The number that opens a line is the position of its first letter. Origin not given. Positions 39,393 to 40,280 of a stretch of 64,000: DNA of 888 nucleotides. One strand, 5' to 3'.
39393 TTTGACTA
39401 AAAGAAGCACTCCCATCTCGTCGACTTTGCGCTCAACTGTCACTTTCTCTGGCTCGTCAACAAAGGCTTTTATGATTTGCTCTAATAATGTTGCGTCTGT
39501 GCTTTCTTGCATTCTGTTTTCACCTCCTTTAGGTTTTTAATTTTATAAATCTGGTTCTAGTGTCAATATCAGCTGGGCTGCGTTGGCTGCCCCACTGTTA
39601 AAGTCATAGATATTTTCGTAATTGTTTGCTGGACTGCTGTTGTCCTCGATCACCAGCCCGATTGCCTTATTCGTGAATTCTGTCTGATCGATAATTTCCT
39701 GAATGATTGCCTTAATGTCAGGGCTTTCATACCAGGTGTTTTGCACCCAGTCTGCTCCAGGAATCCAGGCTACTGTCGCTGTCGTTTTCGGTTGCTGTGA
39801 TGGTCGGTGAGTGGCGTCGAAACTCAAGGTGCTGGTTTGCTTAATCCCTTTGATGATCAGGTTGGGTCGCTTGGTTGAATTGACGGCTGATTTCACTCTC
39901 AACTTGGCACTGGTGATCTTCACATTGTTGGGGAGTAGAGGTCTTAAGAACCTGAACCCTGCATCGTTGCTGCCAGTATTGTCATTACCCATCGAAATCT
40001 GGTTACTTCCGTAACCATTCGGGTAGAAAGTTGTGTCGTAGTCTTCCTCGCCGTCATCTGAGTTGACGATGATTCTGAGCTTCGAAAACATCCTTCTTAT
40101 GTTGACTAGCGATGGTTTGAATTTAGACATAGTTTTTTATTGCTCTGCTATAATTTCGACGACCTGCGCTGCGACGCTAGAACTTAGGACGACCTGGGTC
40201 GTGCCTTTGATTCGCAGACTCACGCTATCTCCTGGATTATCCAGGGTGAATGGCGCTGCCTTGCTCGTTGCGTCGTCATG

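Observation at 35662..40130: Novel ~170-aa domain present three times in an 862-aa amidase protein and once as a stand-alone 195-aa protein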

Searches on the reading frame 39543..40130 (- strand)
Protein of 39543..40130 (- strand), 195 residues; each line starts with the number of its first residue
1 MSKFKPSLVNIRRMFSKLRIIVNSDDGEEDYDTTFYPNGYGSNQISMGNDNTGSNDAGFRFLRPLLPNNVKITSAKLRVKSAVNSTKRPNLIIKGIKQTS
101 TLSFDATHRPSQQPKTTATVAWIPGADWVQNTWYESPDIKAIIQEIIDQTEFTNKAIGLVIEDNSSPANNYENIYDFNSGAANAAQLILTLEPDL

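Call 3: search_protein_families(library=pfam, proteins=[window:39543-40130:-], max_evalue=0.1)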
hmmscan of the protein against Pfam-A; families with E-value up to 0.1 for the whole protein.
window:39543-40130:- (195 aa): 0 families

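Call 6: search_protein_families(library=phrogs, proteins=[window:39543-40130:-], max_evalue=0.01)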
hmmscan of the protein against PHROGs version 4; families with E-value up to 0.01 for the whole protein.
window:39543-40130:- (195 aa): 0 families

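Call 7: search_protein_families(library=ncbifam, proteins=[window:39543-40130:-], max_evalue=0.1)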
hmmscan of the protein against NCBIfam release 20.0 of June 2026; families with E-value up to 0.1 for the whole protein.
window:39543-40130:- (195 aa): 1 family
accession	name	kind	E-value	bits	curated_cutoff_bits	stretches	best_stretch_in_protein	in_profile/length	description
NF033679.1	DNRLRE_dom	domain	1.3e-07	31.8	34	1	40-190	14-164/164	DNRLRE domain-containing protein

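Call 9: find_homologous_proteins(query=window:39543-40130:-, max_evalue=0.001)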
Query window:39543-40130:- (195 aa): 47 proteins with E <= 0.001 among 118 candidates.
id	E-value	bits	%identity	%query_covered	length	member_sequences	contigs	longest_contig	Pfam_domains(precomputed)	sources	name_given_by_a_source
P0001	1.3e-124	431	100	100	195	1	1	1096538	-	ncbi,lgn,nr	ncbi:MAG: hypothetical protein PHQ59_01835 [Candidatus Daviesbacteria bacterium]|nr:hypothetical pro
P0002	1.5e-112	392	90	100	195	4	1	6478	-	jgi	jgi:hypothetical protein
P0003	4.3e-111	387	87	100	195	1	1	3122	-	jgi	-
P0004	6.5e-110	383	88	100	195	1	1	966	-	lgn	-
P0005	8.2e-109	380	86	100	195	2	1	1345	-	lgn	-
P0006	2.2e-106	372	84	100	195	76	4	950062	-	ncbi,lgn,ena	-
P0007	6.6e-106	370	83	100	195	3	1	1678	-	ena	-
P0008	5.5e-104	364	89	93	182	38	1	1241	-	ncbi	-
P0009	1.1e-103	363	89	93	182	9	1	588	-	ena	-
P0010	3.4e-103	361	88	93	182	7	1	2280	-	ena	-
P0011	1.2e-101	356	80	100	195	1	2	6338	-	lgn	-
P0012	7.5e-100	350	82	100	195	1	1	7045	-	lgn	-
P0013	2.3e-96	339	79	100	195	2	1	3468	-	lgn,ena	-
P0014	5.3e-96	338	77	100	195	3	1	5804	-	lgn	-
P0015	2.4e-95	336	81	94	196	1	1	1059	-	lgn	-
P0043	1.4e-69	252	62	94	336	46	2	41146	PF10983.14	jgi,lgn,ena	-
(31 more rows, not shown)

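Call 17: search_solved_structures(query=A1, max_evalue=1, show_alignments=2)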
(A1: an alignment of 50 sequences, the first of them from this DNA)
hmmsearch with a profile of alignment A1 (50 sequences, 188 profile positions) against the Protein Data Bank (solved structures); distinct sequences matched with E-value up to 1: 80 (the best 60 are shown).
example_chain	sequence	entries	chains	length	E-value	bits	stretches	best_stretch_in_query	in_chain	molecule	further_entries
3wwa_A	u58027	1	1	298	1.1e-06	31.7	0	23-81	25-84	Pizza7H protein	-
3ww9_A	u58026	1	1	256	5.7e-06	29.3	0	23-82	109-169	pizza6 protein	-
7zcj_A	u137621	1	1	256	7.8e-06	28.8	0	24-83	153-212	Pizza6-TNH-TSH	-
6f0s_A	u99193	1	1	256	1.2e-05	28.3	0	24-82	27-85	Pizza6-SYW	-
7zph_A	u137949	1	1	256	1.3e-05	28.2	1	24-115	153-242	Pizza6-TNK-RSH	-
6f0q_A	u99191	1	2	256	1.3e-05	28.2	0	24-81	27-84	Pizza6-AYW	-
6i3b_A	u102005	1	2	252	1.3e-05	28.1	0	24-82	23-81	cPizza6-AYW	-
6i37_A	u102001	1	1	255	1.4e-05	28.1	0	24-82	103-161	nv1Pizza6-AYW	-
6i38_A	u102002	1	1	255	1.5e-05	27.9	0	24-82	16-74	nv2Pizza6-AYW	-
6i39_A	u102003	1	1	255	1.9e-05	27.6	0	24-82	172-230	v31Pizza6-AYW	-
6i3a_A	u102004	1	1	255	1.9e-05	27.6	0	24-82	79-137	v22Pizza6-AYW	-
6ren_A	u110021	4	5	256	2.3e-05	27.3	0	23-82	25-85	3fPizza6-SH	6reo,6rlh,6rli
7zpw_A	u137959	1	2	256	4.4e-05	26.4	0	24-103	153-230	Pizza6-TSK-TSH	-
6rej_A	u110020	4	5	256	6.7e-05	25.8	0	23-82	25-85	Pizza6-SH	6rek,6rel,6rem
6qsd_A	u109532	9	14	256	9.3e-05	25.3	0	23-82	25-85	Pizza6S | Pizza6-S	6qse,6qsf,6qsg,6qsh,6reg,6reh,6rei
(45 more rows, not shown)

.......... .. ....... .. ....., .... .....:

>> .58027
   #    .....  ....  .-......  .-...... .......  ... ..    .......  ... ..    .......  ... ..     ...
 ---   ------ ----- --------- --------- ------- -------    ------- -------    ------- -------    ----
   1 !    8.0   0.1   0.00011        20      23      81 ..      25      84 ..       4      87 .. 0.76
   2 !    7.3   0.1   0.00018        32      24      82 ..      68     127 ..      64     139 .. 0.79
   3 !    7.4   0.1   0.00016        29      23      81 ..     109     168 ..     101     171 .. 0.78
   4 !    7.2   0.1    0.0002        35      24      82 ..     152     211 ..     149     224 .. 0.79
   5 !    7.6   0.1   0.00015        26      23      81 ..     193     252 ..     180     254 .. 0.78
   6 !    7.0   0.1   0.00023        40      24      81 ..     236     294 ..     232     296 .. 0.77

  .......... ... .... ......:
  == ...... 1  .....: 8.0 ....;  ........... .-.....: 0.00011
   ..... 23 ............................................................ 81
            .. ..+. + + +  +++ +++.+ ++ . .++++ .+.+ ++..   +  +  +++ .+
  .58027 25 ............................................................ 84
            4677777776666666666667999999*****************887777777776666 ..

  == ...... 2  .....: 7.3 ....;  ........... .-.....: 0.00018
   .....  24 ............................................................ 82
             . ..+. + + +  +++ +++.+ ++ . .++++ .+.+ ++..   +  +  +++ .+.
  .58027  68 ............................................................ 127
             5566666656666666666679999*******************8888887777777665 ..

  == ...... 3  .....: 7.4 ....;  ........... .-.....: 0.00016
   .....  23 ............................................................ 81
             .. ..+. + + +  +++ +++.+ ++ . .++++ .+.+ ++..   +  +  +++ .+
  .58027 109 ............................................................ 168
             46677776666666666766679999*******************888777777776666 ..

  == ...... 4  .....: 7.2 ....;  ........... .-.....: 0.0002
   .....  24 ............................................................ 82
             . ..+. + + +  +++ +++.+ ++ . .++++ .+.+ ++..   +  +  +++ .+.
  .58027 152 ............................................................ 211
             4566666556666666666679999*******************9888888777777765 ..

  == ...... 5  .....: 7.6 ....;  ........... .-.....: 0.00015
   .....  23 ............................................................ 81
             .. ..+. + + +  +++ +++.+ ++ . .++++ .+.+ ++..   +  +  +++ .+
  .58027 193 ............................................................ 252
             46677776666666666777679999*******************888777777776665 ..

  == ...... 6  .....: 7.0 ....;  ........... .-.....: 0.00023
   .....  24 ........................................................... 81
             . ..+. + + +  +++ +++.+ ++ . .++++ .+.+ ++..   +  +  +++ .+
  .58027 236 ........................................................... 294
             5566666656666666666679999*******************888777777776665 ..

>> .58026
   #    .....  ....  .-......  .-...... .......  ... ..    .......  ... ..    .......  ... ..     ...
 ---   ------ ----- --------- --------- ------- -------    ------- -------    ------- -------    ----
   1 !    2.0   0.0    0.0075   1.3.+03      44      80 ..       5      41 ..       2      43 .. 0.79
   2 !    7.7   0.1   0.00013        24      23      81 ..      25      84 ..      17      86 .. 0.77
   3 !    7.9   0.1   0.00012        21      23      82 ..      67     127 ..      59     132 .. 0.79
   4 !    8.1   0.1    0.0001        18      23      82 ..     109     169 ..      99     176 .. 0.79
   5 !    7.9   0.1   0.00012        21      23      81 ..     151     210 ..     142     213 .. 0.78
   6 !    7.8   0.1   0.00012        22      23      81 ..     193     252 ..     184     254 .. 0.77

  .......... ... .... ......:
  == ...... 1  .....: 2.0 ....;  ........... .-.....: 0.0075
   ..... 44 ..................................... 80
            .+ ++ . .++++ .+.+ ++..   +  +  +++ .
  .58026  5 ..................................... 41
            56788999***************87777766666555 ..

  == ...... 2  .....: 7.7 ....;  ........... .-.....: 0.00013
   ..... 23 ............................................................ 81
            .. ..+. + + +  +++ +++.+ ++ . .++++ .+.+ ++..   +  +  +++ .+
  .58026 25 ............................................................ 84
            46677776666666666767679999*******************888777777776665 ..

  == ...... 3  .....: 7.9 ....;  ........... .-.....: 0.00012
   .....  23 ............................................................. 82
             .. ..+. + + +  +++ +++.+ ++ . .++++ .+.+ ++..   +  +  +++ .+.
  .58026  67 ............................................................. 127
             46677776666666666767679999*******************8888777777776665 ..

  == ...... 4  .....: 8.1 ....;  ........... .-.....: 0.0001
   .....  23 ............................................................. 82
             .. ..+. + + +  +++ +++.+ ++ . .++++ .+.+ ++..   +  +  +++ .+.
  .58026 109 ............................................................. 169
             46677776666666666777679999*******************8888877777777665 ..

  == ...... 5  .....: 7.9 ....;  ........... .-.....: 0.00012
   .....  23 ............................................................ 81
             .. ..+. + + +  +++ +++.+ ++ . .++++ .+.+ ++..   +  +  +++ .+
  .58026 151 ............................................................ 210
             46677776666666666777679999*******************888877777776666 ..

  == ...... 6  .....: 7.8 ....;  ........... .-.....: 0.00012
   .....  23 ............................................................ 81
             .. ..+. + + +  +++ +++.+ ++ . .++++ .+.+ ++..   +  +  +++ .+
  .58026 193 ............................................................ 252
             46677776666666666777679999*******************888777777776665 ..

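Call 18: search_protein_families(library=pfam, alignment_id=A1, max_evalue=0.01)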
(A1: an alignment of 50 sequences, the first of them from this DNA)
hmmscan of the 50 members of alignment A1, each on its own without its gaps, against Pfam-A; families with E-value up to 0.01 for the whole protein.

A. member 1, seq(195 aa): 0 families

B. families by the number of members that match (of 50 scanned): 3 families
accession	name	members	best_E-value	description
PF24517.2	CBM96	2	0.0014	Carbohydrate-binding module family 96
PF12888.12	Lipid_bd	1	0.0033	Lipid-binding putative hydrolase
PF21171.3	PDE12-like_N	1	0.0053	2',5'-phosphodiesterase 12-like, N-terminal domain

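Call 19: search_protein_families(library=ncbifam, alignment_id=A1, max_evalue=0.01)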
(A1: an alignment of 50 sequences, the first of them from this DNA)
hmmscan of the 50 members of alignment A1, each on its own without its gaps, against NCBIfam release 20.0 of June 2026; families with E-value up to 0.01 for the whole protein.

A. member 1, seq(195 aa): 1 family
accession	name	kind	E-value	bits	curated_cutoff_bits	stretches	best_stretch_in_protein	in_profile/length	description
NF033679.1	DNRLRE_dom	domain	1.3e-07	31.8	34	1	40-190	14-164/164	DNRLRE domain-containing protein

B. families by the number of members that match (of 50 scanned): 1 family
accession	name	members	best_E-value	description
NF033679.1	DNRLRE_dom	18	7.5e-08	DNRLRE domain-containing protein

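Call 28: predict_structure(alignment_id=A1)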
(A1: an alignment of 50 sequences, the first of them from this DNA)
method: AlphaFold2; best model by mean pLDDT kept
length: 195 residues; sequences in the alignment: 50
mean_pLDDT: 92.0   pTM: 0.88
mean pLDDT of the five models: 92.0, 91.8, 91.5, 90.9, 90.8
residues with pLDDT >= 90: 155; 70-90: 26; 50-70: 14; < 50: 0
segments of 3 or more residues with pLDDT < 50: none
pLDDT, mean of each block of 10 residues (from residue 1): 58 83 93 88 93 97 87 97 97 97 94 98 97 98 96 94 98 96 96 77
secondary structure, 60 per line:
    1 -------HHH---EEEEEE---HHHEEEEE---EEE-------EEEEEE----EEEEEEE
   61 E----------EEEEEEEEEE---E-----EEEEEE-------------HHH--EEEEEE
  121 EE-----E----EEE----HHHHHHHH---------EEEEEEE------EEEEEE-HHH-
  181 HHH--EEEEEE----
elements in order: E14-19 E26-30 E34-36 E44-49 E54-61 E72-81 E91-96 E115-122 E133-135 H140-147 E157-163 E170-175 E186-191

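Call 31: fold_search(model_id=the predicted structure, library=pdb)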
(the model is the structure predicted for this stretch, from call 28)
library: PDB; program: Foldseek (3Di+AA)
matches with E <= 10: 1559; with E <= 0.001: 13
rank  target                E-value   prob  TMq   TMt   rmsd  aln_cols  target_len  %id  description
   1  8wab_A                1.6e-07  1.00  0.60  0.65   4.4       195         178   19  Crystal structure of a chondroitin sulfate-binding carbohydrate binding module of a chondroitinase (released 2024-01-17)
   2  8wab_B                1.7e-07  1.00  0.59  0.64   4.5       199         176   20  Crystal structure of a chondroitin sulfate-binding carbohydrate binding module of a chondroitinase (released 2024-01-17)
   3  4yci_B                6.4e-06  1.00  0.49  0.51   6.0       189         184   12  non-latent pro-bone morphogenetic protein 9 (released 2015-03-04)
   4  4ycg_B                6.8e-06  1.00  0.46  0.45   6.1       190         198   10  Pro-bone morphogenetic protein 9 (released 2015-03-04)
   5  4yci_A                7.2e-06  1.00  0.50  0.49   7.3       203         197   12  non-latent pro-bone morphogenetic protein 9 (released 2015-03-04)
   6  7vbo                  7.2e-06  1.00  0.52  0.55   6.2       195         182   16  Alginate binding domain CBM (released 2022-09-07)
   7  4ycg_A                5.1e-05  1.00  0.47  0.47   5.8       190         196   12  Pro-bone morphogenetic protein 9 (released 2015-03-04)
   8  6sf2_F                2.1e-04  1.00  0.45  0.54   5.7       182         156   10  Ternary complex of human bone morphogenetic protein 9 (BMP9) growth factor domain, its prodomain and extracellular dom (released 2020-04-08)
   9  9fmt_A                5.3e-04  1.00  0.36  0.14   7.6       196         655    8  Cryo-EM structure of the BcsB hexameric crown from the E. coli cellulose secretion macrocomplex (released 2024-10-16)
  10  9vjj_B                6.7e-04  1.00  0.48  0.32   7.4       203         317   11  Crystal Structure of human Latent TGF-beta1 in complex with SOF10 (released 2026-02-04)
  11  9fmt_B                7.5e-04  1.00  0.38  0.14   7.0       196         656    9  Cryo-EM structure of the BcsB hexameric crown from the E. coli cellulose secretion macrocomplex (released 2024-10-16)
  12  5ffo_H                7.9e-04  1.00  0.51  0.33   6.9       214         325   12  Integrin alpha V beta 6 in complex with pro-TGF-beta (released 2017-01-25)
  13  6gff_G                1.0e-03  1.00  0.48  0.44   6.4       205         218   12  Structure of GARP (LRRC32) in complex with latent TGF-beta1 and MHG-8 Fab (released 2018-11-07)
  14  6gff_E                1.2e-03  1.00  0.49  0.44   5.3       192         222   12  Structure of GARP (LRRC32) in complex with latent TGF-beta1 and MHG-8 Fab (released 2018-11-07)
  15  1jod_A                1.5e-03  0.99  0.32  0.38   6.1       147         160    7  Crystal Structure of Murine Olfactory Marker Protein in Spacegroup P43212 (released 2001-08-22)
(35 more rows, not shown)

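Call 36: fold_search(model_id=the predicted structure, library=viral)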
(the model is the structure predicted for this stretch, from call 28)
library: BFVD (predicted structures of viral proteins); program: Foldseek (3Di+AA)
matches with E <= 10: 1615; with E <= 0.001: 41
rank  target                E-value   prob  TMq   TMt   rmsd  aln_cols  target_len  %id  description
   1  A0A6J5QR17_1          2.4e-07  1.00  0.64  0.19   5.4       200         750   14  Uncharacterized protein [uncultured Caudovirales phage]
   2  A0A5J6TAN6            2.6e-07  1.00  0.62  0.23   4.1       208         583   12  (no name in the UniProt tables at hand)
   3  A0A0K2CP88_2          6.0e-07  1.00  0.60  0.18   5.3       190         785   17  Carbohydrate-binding module family 96 domain-containing protein [Brevibacillus phage SecTim467]
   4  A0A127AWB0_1          7.2e-07  1.00  0.60  0.10   5.0       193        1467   13  Pectate lyase [Bacillus phage SP-15]
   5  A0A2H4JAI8            1.3e-06  1.00  0.66  0.24   3.7       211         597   15  Putative structural protein [uncultured Caudovirales phage]
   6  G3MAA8                3.4e-06  1.00  0.64  0.25   5.5       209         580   14  Gp367 [Bacillus phage G]
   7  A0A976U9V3            3.8e-06  1.00  0.60  0.11   5.0       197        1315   11  (no name in the UniProt tables at hand)
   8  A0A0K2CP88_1          6.7e-06  1.00  0.62  0.18   4.7       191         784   12  Carbohydrate-binding module family 96 domain-containing protein [Brevibacillus phage SecTim467]
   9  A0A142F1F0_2          7.5e-06  1.00  0.59  0.18   4.3       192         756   10  Putative tail fiber protein [Bacillus phage Shbh1]
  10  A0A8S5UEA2            7.5e-06  1.00  0.56  0.46   4.3       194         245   13  Uncharacterized protein [Siphoviridae sp. ctdj515]
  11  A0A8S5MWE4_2          7.5e-06  1.00  0.50  0.15   5.6       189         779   11  Tail protein [Siphoviridae sp. ctsBB38]
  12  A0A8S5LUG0            8.0e-06  1.00  0.54  0.16   4.4       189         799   15  Uncharacterized protein [Siphoviridae sp. ctM3g2]
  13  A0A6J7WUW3            1.0e-05  1.00  0.59  0.14   5.4       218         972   12  Fibronectin type-III domain-containing protein [uncultured Caudovirales phage]
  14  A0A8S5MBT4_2          1.2e-05  1.00  0.54  0.13   4.5       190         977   11  Tail protein [Siphoviridae sp. ctG7D9]
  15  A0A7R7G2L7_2          1.5e-05  1.00  0.56  0.12   4.5       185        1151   11  (no name in the UniProt tables at hand)
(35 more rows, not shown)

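Call 37: search_protein_representatives(alignment_id=A1)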
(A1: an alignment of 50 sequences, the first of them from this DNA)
Query: 50 sequences, 188 profile positions. Proteins with E-value up to 0.001 (for the whole library): 21730; up to 1e-10: 18160; up to 1e-30: 7964. The best 150 are listed.
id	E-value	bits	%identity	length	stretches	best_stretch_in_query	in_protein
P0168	1.5e-251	843.2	-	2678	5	5-185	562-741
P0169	3.4e-246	825.7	-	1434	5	7-185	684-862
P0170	4.9e-244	818.7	-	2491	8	7-186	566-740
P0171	2.9e-243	816.2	-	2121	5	5-186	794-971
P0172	2.1e-242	813.4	-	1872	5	7-185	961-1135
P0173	7.5e-239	801.8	-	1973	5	8-184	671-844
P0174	6.9e-229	769.3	-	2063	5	8-185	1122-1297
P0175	1.1e-228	768.6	-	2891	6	15-184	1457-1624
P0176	3.6e-221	744.1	-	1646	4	4-186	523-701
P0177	1.8e-219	738.6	-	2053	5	6-186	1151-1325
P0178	3.4e-214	721.4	-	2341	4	6-187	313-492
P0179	7.5e-212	713.7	-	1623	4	5-183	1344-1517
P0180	7.6e-207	697.4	-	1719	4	8-186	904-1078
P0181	1.3e-204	690.1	-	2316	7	8-186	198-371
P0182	1.4e-203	686.8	-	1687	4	8-185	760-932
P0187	1.0e-194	657.9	-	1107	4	5-185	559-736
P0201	3.4e-179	607.3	-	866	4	7-185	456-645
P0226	7.7e-154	524.6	-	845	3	9-186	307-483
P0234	8.2e-152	517.9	-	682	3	8-184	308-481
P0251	1.3e-148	507.5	-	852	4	4-187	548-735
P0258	1.5e-147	504.1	-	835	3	5-186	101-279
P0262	1.3e-146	501.0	-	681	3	13-186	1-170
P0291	3.0e-140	480.2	-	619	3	6-184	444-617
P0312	4.4e-136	466.7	-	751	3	7-186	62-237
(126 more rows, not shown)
